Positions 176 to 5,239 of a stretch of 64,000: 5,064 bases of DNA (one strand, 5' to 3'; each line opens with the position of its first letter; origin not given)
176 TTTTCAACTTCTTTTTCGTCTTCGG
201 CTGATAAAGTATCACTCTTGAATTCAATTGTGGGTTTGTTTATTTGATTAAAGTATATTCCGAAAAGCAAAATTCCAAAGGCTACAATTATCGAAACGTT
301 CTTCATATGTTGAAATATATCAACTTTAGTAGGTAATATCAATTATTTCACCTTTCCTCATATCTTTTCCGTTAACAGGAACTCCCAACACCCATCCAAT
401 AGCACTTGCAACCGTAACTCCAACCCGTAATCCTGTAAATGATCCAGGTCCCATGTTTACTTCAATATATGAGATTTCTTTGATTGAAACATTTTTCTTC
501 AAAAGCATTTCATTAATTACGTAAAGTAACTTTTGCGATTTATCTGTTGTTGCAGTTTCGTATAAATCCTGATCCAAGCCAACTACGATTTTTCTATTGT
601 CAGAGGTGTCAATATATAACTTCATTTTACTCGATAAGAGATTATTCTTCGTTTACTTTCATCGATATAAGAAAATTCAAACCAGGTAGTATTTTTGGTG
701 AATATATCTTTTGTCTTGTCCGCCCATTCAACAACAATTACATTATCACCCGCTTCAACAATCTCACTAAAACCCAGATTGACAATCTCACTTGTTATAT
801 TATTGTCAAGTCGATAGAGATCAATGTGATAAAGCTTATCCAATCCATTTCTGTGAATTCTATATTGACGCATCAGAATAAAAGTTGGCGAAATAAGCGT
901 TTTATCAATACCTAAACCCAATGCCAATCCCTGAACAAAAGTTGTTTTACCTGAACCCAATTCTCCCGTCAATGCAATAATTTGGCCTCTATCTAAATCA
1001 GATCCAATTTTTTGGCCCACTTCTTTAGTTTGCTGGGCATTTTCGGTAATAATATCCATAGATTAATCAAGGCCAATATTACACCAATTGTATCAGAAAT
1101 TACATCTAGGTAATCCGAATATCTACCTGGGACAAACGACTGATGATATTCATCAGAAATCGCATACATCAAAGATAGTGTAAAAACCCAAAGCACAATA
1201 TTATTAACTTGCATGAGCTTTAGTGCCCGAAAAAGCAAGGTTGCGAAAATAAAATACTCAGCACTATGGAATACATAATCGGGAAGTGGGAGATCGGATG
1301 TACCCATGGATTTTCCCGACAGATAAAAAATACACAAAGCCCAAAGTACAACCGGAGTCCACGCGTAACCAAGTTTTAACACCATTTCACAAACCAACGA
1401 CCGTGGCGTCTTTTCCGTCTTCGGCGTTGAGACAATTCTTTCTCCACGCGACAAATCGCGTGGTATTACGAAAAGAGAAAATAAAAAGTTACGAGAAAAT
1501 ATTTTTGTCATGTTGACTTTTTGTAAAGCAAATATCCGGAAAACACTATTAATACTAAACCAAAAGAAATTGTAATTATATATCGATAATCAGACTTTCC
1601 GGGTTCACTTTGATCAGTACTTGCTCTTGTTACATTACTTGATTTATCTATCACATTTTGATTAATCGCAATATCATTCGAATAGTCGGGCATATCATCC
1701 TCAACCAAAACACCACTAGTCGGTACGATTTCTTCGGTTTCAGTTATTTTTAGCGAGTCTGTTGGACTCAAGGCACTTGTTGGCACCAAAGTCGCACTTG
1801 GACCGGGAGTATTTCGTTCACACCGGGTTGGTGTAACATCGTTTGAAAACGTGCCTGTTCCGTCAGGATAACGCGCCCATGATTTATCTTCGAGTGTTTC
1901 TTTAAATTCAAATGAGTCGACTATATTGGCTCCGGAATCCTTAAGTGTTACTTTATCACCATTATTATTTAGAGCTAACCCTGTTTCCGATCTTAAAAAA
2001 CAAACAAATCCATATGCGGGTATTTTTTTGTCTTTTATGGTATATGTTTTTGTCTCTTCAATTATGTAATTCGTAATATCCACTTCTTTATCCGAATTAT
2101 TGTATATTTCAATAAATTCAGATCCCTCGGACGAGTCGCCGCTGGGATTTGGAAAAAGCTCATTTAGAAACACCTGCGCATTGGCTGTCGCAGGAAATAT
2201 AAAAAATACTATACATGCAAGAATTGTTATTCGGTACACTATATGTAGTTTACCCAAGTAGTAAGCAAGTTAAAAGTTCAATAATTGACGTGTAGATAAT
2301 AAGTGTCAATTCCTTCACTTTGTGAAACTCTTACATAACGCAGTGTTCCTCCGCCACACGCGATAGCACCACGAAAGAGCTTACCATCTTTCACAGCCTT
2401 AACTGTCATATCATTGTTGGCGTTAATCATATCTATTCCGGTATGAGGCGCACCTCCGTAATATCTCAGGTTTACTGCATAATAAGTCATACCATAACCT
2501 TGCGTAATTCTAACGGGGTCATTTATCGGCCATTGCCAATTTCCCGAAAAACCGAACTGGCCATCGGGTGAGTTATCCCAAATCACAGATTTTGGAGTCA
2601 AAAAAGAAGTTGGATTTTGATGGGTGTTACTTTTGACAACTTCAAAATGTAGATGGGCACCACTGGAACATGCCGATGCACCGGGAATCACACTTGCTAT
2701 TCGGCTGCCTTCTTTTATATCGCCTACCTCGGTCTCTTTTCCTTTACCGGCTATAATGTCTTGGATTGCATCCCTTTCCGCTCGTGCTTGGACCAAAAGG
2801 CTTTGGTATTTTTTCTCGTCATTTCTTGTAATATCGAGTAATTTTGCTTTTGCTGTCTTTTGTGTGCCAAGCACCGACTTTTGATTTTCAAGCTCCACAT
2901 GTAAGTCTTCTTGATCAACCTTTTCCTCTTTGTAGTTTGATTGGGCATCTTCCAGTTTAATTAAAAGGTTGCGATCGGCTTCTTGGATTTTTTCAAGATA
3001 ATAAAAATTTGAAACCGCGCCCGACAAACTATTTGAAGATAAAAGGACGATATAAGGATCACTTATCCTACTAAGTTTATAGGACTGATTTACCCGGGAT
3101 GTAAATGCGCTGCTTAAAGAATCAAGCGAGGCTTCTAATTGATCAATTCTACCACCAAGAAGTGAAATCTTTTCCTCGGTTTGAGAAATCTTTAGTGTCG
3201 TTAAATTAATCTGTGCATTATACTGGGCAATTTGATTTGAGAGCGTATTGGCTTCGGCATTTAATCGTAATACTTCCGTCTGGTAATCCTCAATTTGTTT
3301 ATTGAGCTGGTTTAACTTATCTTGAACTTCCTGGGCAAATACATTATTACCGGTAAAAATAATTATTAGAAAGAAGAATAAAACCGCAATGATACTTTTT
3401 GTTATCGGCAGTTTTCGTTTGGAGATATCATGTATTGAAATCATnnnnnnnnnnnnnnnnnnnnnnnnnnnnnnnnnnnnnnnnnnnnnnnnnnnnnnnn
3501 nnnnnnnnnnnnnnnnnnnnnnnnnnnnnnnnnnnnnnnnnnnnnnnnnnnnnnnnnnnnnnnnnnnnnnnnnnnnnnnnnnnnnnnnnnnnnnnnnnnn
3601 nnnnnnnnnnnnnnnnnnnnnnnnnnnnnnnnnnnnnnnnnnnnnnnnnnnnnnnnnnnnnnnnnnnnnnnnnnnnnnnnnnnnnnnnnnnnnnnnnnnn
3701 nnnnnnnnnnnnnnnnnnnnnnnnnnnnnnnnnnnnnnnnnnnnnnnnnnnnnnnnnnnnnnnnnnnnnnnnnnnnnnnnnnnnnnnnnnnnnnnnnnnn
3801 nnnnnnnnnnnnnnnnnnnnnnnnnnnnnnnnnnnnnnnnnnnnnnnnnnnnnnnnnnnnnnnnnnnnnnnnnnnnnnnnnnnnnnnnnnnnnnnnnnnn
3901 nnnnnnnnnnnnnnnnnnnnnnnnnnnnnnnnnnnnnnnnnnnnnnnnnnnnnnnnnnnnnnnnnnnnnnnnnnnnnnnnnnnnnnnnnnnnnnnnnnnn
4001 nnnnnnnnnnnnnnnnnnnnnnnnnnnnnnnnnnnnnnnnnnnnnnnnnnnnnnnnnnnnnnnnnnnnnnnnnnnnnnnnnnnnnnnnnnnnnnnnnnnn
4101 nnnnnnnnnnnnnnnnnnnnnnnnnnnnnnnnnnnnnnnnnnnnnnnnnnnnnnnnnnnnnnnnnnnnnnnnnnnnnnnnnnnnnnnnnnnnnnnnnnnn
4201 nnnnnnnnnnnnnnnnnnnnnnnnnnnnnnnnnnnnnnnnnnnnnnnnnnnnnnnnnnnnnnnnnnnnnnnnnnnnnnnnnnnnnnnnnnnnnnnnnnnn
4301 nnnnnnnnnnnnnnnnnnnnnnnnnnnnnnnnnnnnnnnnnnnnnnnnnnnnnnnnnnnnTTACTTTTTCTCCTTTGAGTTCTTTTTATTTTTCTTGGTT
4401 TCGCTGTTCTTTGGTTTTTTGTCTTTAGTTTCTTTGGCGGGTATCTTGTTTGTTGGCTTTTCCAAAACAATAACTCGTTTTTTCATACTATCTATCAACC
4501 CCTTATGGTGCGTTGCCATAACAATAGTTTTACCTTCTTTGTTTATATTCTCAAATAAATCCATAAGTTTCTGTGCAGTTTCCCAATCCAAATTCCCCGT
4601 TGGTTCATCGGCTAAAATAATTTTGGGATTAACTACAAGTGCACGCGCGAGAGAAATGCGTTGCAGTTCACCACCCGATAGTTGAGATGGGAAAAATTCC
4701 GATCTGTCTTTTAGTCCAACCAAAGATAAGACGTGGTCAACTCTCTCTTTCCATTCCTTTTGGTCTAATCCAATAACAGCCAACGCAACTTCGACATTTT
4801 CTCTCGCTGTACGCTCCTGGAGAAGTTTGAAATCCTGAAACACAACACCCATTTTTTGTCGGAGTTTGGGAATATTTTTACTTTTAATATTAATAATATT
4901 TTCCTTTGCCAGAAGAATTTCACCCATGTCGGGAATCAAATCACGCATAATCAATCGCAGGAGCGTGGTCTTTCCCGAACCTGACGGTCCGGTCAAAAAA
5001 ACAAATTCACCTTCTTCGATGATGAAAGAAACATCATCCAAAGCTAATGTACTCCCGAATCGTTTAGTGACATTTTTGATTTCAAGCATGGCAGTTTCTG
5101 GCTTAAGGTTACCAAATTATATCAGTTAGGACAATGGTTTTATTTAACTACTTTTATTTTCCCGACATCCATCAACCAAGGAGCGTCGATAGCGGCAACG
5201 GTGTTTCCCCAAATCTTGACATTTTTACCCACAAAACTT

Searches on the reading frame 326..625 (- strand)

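Call 59: search_protein_families(library=pfam, proteins=[window:326-625:-], max_evalue=0.00001)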
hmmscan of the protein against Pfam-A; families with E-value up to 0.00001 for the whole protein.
window:326-625:- (99 aa): 1 family
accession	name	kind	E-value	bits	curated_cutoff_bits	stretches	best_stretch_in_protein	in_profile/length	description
PF00814.31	TsaD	-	6.4e-13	49.5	24.8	1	24-84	24-84/264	tRNA N6-adenosine threonylcarbamoyltransferase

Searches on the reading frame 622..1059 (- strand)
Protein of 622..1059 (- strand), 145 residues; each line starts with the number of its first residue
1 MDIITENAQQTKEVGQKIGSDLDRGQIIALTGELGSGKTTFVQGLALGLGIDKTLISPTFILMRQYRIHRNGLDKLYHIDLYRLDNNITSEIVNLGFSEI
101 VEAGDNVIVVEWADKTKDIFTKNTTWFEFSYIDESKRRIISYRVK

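Call 59: search_protein_families(library=pfam, proteins=[window:622-1059:-], max_evalue=0.00001)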
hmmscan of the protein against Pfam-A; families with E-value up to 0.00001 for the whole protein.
window:622-1059:- (145 aa): 1 family
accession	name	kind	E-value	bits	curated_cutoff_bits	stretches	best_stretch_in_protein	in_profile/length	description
PF02367.23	TsaE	-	2.4e-34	118.5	26.6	1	6-138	2-127/128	Threonylcarbamoyl adenosine biosynthesis protein TsaE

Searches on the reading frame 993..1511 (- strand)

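Call 59: search_protein_families(library=pfam, proteins=[window:993-1511:-], max_evalue=0.00001)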
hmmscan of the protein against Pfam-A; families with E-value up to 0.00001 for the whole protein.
window:993-1511:- (172 aa): 1 family
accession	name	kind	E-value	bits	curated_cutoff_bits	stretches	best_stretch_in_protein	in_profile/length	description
PF04892.17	VanZ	-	6.2e-11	43.4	30.1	1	84-153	60-124/126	VanZ like family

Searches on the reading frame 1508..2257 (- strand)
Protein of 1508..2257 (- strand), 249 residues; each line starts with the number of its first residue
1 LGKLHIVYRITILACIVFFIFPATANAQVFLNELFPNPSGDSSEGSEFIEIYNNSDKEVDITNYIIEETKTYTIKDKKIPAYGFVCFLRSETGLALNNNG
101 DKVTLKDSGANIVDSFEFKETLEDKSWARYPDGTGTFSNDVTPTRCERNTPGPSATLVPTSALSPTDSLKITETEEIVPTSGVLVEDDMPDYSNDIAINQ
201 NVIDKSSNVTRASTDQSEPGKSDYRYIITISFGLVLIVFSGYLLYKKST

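Call 59: search_protein_families(library=pfam, proteins=[window:1508-2257:-], max_evalue=0.00001)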
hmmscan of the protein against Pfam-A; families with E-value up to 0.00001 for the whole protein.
window:1508-2257:- (249 aa): 1 family
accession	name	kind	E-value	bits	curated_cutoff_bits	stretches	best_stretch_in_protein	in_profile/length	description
PF00932.25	LTD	-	1.2e-16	61.4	34.3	1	23-118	2-107/109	Lamin Tail Domain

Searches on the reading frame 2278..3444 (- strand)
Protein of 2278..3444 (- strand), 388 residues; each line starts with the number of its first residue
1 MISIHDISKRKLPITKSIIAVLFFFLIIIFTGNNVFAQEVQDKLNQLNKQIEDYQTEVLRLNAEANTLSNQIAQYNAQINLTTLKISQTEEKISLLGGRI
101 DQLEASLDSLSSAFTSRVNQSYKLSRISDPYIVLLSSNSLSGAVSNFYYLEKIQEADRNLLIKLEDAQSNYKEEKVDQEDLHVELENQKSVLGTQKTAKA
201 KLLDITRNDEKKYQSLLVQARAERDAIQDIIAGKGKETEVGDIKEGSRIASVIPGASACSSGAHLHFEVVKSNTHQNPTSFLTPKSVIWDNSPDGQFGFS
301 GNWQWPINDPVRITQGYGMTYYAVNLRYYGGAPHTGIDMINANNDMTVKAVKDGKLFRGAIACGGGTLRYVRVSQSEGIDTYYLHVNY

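Call 49: find_encoding_contigs(protein=window:2278-3444:-, flank=10000, max_places=2)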
Protein window:2278-3444:- (388 aa): no gene with exactly this product is on record in the collection.

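Call 59: search_protein_families(library=pfam, proteins=[window:2278-3444:-], max_evalue=0.00001)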
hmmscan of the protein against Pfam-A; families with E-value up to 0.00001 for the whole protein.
window:2278-3444:- (388 aa): 2 families
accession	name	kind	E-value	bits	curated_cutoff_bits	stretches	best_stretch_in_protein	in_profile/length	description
PF01551.29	Peptidase_M23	-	4.7e-08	33.6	28.7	0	242-278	62-96/96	Peptidase family M23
PF06103.16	DUF948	-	8e-06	26.4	37.2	0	20-94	11-85/89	Bacterial protein of unknown function (DUF948)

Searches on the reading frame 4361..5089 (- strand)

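Call 59: search_protein_families(library=pfam, proteins=[window:4361-5089:-], max_evalue=0.00001)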
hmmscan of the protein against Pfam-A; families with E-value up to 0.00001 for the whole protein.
window:4361-5089:- (242 aa): 6 families
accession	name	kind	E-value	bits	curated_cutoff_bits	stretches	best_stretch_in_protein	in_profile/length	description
PF00005.33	ABC_tran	-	2.4e-36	125.8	25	1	17-164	1-136/137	ABC transporter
PF13304.12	AAA_21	-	1.3e-08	35.7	27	0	112-200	216-304/304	AAA domain, putative AbiEii toxin, Type IV TA system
PF20720.3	nSTAND3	-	3.6e-07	30.5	27.2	1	13-81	3-68/155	Novel STAND NTPase 3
PF13238.12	AAA_18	-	4.1e-07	30.9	29.4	0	30-88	1-43/128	AAA domain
PF25199.1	nSTAND_NTPase5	-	4.2e-06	27.1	34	0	27-86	41-104/145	Novel STAND NTPase 5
PF13401.12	AAA_22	-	6.4e-06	27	27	0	27-181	5-110/130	AAA domain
